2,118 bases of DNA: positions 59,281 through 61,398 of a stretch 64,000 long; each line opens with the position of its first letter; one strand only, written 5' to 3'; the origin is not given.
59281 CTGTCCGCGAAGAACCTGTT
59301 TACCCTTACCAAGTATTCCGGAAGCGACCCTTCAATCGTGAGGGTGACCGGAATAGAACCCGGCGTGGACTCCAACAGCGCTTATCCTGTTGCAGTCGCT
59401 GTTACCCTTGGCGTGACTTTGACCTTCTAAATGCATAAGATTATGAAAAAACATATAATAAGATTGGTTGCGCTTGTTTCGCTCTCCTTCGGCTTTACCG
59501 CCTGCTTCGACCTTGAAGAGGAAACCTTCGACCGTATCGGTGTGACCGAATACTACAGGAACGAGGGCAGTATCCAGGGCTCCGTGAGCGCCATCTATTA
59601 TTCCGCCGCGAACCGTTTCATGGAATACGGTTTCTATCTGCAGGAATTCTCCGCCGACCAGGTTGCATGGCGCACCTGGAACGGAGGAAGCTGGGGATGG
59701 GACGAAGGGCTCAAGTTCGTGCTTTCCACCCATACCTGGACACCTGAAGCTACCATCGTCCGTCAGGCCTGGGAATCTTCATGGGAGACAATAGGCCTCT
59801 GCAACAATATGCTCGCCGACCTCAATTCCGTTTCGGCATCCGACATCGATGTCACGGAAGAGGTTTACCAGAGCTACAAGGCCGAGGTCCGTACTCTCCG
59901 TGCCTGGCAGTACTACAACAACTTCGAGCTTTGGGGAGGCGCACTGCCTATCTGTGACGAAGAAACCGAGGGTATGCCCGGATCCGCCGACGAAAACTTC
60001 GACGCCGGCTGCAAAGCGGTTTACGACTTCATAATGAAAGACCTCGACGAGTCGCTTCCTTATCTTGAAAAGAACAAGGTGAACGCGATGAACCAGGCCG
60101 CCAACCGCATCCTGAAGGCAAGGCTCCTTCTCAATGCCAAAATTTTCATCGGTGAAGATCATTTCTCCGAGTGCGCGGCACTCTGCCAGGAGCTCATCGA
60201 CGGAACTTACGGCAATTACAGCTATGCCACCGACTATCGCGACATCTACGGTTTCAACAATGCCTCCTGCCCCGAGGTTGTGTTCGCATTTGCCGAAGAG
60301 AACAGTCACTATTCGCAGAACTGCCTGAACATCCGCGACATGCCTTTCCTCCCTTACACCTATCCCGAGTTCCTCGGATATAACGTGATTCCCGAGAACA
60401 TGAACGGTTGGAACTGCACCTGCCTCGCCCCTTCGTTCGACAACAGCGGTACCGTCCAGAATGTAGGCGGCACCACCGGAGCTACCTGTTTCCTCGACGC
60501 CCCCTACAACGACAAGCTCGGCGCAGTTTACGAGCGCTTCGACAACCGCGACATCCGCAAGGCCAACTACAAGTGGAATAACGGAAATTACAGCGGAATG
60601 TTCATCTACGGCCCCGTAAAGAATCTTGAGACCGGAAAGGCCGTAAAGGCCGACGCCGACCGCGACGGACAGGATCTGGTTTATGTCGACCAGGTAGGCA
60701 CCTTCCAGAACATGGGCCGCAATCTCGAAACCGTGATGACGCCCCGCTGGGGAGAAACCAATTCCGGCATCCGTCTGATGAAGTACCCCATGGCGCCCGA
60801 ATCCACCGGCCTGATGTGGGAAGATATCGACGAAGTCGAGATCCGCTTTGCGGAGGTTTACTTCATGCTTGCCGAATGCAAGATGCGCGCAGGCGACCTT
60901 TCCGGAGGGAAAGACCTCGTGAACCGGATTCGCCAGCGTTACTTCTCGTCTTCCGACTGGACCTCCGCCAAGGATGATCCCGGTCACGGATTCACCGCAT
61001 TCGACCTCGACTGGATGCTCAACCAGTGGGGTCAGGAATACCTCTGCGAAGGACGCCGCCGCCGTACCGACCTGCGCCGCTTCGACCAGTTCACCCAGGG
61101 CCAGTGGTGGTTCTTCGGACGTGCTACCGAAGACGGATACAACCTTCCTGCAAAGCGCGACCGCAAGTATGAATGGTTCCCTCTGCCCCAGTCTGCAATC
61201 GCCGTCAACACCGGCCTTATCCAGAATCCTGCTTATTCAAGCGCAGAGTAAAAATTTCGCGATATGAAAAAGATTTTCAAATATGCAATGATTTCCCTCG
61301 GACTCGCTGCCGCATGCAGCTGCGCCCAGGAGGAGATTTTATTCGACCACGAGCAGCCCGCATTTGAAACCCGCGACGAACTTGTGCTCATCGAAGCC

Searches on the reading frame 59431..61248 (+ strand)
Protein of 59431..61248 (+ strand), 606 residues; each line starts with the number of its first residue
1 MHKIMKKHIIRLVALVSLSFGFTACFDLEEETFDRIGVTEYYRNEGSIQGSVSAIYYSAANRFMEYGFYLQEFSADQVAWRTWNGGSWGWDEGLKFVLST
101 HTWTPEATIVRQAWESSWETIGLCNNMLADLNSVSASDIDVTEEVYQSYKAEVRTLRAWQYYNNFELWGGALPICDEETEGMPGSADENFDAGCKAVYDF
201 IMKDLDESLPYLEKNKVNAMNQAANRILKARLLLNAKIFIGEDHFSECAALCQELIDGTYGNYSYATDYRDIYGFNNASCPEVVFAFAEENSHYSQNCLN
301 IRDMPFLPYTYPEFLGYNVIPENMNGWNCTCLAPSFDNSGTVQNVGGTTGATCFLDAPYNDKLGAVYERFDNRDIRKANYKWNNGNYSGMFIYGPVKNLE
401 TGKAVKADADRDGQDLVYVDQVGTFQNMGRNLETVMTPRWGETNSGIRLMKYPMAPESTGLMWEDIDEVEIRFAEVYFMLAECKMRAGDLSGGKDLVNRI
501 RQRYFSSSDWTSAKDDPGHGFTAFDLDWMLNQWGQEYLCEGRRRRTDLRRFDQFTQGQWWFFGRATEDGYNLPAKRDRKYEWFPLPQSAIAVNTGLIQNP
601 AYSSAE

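Call 79: search_protein_families(library=pfam, proteins=[window:59431-61248:+], max_evalue=0.0001)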
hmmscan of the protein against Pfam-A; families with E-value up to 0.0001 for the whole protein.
window:59431-61248:+ (606 aa): 3 families
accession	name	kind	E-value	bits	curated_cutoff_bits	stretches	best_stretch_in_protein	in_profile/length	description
PF07980.17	SusD_RagB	-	2.9e-39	135.9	23.1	1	310-602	30-297/297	SusD family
PF14322.12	SusD-like_3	-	8.2e-08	33.2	27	1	95-216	59-169/191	Starch-binding associating with outer membrane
PF12771.13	SusD-like_2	-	9.3e-05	21.9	27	0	110-219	53-157/415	Starch-binding associating with outer membrane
